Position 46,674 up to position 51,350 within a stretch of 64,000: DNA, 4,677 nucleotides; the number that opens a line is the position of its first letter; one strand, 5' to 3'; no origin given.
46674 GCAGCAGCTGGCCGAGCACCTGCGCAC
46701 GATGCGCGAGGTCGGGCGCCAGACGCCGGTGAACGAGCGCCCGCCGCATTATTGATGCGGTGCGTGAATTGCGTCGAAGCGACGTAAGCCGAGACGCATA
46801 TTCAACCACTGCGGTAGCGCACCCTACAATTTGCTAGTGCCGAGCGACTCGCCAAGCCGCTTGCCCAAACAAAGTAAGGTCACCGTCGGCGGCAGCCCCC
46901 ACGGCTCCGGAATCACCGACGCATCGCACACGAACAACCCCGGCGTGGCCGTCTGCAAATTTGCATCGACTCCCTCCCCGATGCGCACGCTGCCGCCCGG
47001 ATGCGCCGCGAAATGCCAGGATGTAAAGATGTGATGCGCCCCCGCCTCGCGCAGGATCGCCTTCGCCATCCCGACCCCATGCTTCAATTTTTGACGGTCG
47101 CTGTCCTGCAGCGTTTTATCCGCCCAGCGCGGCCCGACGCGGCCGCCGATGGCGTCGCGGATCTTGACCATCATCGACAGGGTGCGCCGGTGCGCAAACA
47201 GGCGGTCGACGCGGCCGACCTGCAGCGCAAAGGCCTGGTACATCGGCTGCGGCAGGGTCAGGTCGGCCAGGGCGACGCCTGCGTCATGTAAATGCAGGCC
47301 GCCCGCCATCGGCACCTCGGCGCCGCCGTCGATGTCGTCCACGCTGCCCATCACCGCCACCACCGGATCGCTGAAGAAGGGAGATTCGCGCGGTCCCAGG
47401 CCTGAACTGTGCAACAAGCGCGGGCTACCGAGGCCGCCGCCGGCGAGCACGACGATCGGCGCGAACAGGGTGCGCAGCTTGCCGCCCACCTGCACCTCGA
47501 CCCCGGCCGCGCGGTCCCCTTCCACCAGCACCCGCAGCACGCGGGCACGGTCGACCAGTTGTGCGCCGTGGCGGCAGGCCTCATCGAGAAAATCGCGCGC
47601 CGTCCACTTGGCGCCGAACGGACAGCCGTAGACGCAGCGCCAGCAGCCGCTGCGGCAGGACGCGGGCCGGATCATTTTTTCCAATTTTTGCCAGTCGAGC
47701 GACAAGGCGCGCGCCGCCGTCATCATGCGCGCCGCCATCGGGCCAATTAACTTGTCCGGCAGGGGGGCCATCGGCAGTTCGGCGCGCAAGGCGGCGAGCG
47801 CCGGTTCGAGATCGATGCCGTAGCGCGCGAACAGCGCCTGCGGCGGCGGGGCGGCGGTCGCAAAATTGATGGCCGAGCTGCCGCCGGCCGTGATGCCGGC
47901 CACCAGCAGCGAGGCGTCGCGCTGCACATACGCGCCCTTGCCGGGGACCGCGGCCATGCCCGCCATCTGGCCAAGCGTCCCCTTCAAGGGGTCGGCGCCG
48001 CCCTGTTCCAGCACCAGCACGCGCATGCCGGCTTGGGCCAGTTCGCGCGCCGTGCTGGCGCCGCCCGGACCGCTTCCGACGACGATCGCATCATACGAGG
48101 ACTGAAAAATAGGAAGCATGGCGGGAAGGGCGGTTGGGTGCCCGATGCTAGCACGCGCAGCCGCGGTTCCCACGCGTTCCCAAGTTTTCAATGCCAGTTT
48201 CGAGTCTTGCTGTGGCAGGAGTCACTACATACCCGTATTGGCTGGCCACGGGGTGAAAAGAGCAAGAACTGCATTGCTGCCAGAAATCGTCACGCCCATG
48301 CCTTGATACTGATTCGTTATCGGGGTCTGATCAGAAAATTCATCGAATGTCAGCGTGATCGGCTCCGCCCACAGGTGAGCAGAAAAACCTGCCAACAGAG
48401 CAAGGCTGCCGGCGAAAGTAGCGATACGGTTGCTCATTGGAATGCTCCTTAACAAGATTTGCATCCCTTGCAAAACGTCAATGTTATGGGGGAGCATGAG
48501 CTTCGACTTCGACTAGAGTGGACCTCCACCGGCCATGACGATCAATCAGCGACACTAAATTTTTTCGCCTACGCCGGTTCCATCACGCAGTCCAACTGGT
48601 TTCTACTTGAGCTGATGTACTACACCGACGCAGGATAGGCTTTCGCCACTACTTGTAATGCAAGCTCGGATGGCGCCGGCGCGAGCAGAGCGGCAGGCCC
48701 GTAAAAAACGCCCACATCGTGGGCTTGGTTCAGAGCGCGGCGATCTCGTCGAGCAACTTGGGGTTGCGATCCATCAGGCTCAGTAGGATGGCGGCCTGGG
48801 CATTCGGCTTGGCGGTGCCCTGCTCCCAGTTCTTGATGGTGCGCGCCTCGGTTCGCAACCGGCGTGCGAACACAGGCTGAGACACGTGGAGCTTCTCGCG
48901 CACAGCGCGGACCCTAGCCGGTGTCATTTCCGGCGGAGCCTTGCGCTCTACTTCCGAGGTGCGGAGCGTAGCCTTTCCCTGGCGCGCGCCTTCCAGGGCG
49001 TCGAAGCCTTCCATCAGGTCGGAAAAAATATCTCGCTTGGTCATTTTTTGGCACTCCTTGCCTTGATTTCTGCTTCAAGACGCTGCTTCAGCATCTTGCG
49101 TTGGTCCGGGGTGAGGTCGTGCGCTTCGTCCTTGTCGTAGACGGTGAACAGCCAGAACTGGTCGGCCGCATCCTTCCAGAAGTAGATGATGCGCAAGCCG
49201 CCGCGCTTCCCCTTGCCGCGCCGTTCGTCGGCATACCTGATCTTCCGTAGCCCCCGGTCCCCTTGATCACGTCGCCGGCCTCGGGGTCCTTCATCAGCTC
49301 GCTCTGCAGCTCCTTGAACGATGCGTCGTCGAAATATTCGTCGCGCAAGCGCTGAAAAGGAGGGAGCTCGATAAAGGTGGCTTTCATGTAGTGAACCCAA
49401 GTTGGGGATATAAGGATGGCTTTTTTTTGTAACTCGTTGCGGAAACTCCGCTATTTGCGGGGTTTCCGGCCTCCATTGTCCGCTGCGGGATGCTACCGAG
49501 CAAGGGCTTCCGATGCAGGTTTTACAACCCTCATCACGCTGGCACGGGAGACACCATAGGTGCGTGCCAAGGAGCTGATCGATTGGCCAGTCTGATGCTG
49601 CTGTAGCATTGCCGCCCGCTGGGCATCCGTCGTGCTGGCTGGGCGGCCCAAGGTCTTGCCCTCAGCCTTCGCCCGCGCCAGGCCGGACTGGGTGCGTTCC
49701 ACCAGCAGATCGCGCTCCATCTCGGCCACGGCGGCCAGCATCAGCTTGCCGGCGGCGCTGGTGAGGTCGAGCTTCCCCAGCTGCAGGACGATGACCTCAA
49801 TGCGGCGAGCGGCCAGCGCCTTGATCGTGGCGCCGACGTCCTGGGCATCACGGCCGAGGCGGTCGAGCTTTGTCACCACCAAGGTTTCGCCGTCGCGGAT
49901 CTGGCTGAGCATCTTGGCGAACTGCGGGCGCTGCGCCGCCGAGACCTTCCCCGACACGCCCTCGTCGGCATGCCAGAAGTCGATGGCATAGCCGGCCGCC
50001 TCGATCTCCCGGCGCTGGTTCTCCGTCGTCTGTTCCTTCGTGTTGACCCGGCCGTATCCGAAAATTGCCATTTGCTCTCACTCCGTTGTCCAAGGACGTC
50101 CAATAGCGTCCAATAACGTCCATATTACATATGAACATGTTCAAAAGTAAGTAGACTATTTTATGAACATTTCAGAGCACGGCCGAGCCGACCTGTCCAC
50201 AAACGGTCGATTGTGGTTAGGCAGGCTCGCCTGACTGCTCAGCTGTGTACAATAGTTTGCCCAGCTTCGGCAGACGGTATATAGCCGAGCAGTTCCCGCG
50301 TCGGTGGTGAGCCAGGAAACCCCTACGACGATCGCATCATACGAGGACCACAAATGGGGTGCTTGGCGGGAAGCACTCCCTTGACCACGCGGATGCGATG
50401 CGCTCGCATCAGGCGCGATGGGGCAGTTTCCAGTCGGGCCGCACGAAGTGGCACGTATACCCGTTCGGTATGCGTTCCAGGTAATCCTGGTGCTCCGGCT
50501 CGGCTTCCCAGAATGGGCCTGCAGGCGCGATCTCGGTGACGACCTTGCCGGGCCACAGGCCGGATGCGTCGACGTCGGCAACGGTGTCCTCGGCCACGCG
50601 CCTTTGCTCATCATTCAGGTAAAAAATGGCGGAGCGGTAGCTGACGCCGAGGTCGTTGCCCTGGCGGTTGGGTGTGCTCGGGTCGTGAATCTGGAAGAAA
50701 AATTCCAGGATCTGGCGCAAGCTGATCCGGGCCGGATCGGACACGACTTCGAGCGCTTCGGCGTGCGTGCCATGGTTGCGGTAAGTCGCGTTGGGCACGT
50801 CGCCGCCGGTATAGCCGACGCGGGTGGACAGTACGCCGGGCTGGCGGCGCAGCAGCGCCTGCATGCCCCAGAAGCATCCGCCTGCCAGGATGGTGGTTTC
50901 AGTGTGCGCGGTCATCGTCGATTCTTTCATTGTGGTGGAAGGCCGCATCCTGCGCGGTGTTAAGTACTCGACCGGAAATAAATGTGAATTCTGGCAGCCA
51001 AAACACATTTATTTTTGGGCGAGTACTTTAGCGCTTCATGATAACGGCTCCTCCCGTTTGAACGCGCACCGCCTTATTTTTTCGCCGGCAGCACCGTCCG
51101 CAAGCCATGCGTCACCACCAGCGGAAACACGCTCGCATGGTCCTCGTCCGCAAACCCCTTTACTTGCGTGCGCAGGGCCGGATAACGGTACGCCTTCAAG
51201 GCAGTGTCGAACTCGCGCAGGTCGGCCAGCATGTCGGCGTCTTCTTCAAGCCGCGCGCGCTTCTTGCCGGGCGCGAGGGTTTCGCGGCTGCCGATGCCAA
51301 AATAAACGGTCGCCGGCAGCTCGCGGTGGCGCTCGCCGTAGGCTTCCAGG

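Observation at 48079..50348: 2.25-kb islet bounded by a perfect 24-bp direct repeat that duplicates the 5' end of an oxidoreductase gene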

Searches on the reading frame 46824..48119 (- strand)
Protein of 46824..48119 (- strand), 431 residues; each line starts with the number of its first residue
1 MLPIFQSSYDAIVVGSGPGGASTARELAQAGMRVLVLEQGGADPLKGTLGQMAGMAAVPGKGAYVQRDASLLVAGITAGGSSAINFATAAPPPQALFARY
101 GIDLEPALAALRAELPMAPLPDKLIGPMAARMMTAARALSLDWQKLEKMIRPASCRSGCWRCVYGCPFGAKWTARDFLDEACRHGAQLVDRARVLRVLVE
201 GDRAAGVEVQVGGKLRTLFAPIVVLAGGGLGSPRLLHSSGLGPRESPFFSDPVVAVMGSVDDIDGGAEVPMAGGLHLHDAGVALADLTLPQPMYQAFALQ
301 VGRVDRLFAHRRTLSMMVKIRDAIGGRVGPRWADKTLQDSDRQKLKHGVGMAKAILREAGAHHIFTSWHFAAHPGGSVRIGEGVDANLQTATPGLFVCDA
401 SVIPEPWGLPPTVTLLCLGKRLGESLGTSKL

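Call 6: search_protein_families(library=pfam, proteins=[window:46824-48119:-], max_evalue=0.01)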
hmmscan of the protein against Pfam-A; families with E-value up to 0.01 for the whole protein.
window:46824-48119:- (431 aa): 11 families
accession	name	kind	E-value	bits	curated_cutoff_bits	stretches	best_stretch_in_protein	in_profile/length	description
PF00732.25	GMC_oxred_N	-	5.5e-21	75.8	23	1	46-246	14-207/218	GMC oxidoreductase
PF01266.30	DAO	-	7e-09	36.1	27.9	1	10-236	1-209/353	FAD dependent oxidoreductase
PF00890.30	FAD_binding_2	-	9.9e-09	35.3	20.4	1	10-232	1-206/414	FAD binding domain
PF05199.19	GMC_oxred_C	-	3.8e-06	27.9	24.6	1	362-419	76-139/139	GMC oxidoreductase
PF01494.25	FAD_binding_3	-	4.4e-06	26.6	22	1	9-39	2-32/349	FAD binding domain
PF07992.20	Pyr_redox_2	-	5e-06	26.6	26.1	1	9-48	1-40/291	Pyridine nucleotide-disulphide oxidoreductase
PF13450.12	NAD_binding_8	-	5.9e-06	26.9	21.9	1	13-40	1-28/68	NAD(P)-binding Rossmann-like domain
PF12831.13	FAD_oxidored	-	0.0003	20.6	27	0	10-41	1-32/416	FAD dependent oxidoreductase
PF03486.20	HI0933_like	-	0.00036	20.5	50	0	10-40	2-32/244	HI0933-like protein Rossmann domain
PF01946.23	Thi4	-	0.0014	18.4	26.2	1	9-39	18-49/235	Thi4 family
PF13738.12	Pyr_redox_3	-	0.0058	16.4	30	0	12-40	1-30/305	Pyridine nucleotide-disulphide oxidoreductase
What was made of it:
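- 46824..48119 (-): Intact GMC/FAD oxidoreductase gene (oxred), 431 aa, N-terminus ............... Pfam GMC_oxred_N and GMC_oxred_C (call 6).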

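Call 9: find_related_loci(query=window:46824-48119:-, collection=genome_contigs, flank=6000)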
Query window:46824-48119:- (431 aa) in genome_contigs; peptide patterns used: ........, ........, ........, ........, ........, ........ (x = any residue, [..] = any of these).
197 stretches matched a pattern; 38 encode a relative of the query (tblastn E <= 1e-3); 38 distinct loci.
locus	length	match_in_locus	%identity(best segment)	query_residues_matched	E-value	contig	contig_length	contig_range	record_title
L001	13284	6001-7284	90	1-428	0e+0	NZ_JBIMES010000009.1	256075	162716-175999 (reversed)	Massilia sp. CMS3.1 9, whole genome shotgun sequence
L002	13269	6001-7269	89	1-423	0e+0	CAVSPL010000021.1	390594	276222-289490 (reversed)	MAG: uncultured beta proteobacterium isolate MFD01561.bin.2.53 genome assembly, contig: contig_3536, whole genome shotgu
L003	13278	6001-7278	86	1-426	0e+0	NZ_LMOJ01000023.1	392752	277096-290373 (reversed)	Massilia sp. Leaf139 contig_4, whole genome shotgun sequence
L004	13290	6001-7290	88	1-430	0e+0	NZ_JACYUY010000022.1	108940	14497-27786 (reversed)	Massilia sp. CFBP 13721 strain CFBP13721 CFBP1372122, whole genome shotgun sequence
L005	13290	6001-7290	87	1-430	0e+0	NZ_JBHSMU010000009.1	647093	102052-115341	Massilia niabensis strain KACC 12632 platanus_K_17_124_9, whole genome shotgun sequence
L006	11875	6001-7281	86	1-427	0e+0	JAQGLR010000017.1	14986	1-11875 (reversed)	MAG: Massilia sp. isolate RYN_540 scaffold_559879, whole genome shotgun sequence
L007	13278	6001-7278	90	1-426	0e+0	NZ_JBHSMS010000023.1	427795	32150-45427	Massilia jejuensis strain KACC 12634 platanus_K_17_124_23, whole genome shotgun sequence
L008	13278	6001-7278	83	1-426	0e+0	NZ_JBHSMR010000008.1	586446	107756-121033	Massilia suwonensis strain KACC 12635 platanus_K_17_124_8, whole genome shotgun sequence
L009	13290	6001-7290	84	1-430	0e+0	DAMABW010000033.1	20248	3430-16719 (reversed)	MAG TPA_asm: Massilia sp. isolate CTOTU47977 NODE_186_length_20248_cov_4.943842, whole genome shotgun sequence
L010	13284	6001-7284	82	1-428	0e+0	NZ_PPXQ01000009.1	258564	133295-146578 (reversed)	Massilia sp. Mn16-1_5 NODE_9_length_258564_cov_140.839, whole genome shotgun sequence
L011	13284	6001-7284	83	1-428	0e+0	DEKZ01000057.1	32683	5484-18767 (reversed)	MAG TPA_asm: Massilia sp. UBA2709 UBA2709_contig_184, whole genome shotgun sequence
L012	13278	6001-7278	82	1-426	0e+0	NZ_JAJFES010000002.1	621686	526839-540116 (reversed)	Massilia sp. IC2-278 NODE_2_length_621686_cov_26.254965, whole genome shotgun sequence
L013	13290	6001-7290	84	2-431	0e+0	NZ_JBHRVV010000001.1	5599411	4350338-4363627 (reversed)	Massilia haematophila strain CCM 7480 tig00000001, whole genome shotgun sequence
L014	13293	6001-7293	84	1-431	0e+0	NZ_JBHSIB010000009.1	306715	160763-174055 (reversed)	Massilia sp. GCM10023247 strain CGMCC 1.19029 GCM70023247_28, whole genome shotgun sequence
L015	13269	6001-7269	83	8-430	0e+0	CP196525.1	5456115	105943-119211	Telluria sp. B2 chromosome, complete genome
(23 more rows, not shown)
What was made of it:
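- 46824..48119 (-): It has 82-90% aa orthologues in 38 Massilia and relative loci (call 9).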

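Call 42: find_encoding_contigs(protein=window:46824-48119:-, flank=6000, max_places=8)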
Protein window:46824-48119:- (431 aa): no gene with exactly this product is on record in the collection.

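Call 44: find_homologous_proteins(query=window:46824-48119:-, max_evalue=1e-100)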
Query window:46824-48119:- (431 aa): 1634 proteins with E <= 1e-100 among 8000 candidates; the best 120 are listed.
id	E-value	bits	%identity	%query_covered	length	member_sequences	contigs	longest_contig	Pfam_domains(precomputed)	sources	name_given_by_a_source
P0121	2.7e-284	961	100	100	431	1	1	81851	PF01266.31,PF13450.13,PF00890.31,PF07992.21,PF05199.20,PF00732.26,PF01494.26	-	-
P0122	2.1e-261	885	92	100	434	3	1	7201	PF01266.31,PF13450.13,PF00890.31,PF07992.21,PF05199.20,PF00732.26,PF01494.26,PF12831.14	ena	-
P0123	8.4e-257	870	90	100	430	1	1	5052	PF01266.31,PF00890.31,PF07992.21,PF05199.20,PF00732.26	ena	-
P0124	9.0e-256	867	89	100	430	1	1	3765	PF01266.31,PF00890.31,PF07992.21,PF05199.20,PF00732.26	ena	-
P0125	9.2e-253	857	90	99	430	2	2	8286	PF01266.31,PF13450.13,PF00890.31,PF05199.20,PF00732.26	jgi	jgi:choline dehydrogenase-like flavoprotein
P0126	4.6e-252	854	90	99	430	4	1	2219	PF01266.31,PF13450.13,PF00890.31,PF05199.20,PF00732.26,PF01494.26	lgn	-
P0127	1.6e-251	853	89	99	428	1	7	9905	PF01266.31,PF13450.13,PF00890.31,PF07992.21,PF05199.20,PF00732.26,PF01494.26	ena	-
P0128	1.3e-249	846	89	98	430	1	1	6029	PF01266.31,PF00890.31,PF07992.21,PF05199.20,PF00732.26,PF01494.26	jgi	-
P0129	2.2e-249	846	88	100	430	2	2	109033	PF01266.31,PF13450.13,PF00890.31,PF07992.21,PF05199.20,PF00732.26,PF01494.26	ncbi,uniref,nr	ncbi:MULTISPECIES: FAD-dependent oxidoreductase [unclassified Massilia]|uniref:FAD-dependent oxidore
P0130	2.8e-248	842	88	100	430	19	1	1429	PF01266.31,PF13450.13,PF00890.31,PF07992.21,PF05199.20,PF00732.26,PF01494.26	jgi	jgi:choline dehydrogenase-like flavoprotein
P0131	4.9e-248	841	87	99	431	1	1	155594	PF01266.31,PF00890.31,PF05199.20,PF00732.26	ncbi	-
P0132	3.5e-247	838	88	99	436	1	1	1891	PF01266.31,PF13450.13,PF00890.31,PF07992.21,PF05199.20,PF00732.26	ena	-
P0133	1.8e-246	836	87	100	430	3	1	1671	PF01266.31,PF00890.31,PF07992.21,PF05199.20,PF00732.26,PF01494.26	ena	-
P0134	2.3e-246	836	87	100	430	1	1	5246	PF01266.31,PF00890.31,PF07992.21,PF05199.20,PF00732.26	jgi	-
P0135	3.6e-246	835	87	99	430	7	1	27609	PF01266.31,PF13450.13,PF00890.31,PF07992.21,PF05199.20,PF00732.26,PF01494.26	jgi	jgi:choline dehydrogenase-like flavoprotein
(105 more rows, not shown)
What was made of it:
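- Tried and rejected: The nearest oxred homologue is 92% identical (call 44).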

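Call 48: find_encoding_contigs(protein=P0122, flank=6000, max_places=3)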
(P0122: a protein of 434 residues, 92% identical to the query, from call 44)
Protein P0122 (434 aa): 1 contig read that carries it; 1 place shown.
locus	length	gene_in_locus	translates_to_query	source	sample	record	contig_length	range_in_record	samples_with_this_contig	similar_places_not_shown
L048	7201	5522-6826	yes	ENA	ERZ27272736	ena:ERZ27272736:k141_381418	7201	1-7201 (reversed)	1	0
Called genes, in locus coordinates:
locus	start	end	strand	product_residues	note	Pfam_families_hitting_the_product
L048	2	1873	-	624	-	?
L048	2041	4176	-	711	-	PF01432:Peptidase_M3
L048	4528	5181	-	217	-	PF04299:FMN_bind_2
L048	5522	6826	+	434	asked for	PF00732:GMC_oxred_N, PF00890:FAD_binding_2, PF01266:DAO, PF01494:FAD_binding_3 (faint), PF07992:Pyr_redox_2 (faint), PF12831:FAD_oxidored (faint), PF13450:NAD_binding_8 (weak), PF05199:GMC_oxred_C (weak)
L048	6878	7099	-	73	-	PF04102:SlyX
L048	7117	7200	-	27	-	?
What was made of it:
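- An FMN_bind_2 gene lies next to it in L048 (call 48).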

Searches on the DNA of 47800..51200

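Call 30: search_rna_families(source=window, start=47800, end=51200, threshold=evalue, max_evalue=1)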
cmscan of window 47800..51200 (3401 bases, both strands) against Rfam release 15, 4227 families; matches with E-value up to 1: 3.
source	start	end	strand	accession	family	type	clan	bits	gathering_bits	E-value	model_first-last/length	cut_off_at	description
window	50961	51027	-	RF03716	mir-7131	Gene; miRNA;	-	27.5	74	0.011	1-84/84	no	mir-7131 microRNA precursor family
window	50963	51029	+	RF03716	mir-7131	Gene; miRNA;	-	26.6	74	0.021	1-84/84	no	mir-7131 microRNA precursor family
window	50790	50853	-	RF01340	CRISPR-DR29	Gene; CRISPR;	-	20.1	39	0.77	1-37/37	no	CRISPR RNA direct repeat element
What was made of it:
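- Tried and rejected: Rfam gave only sub-threshold chance hits (call 30).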
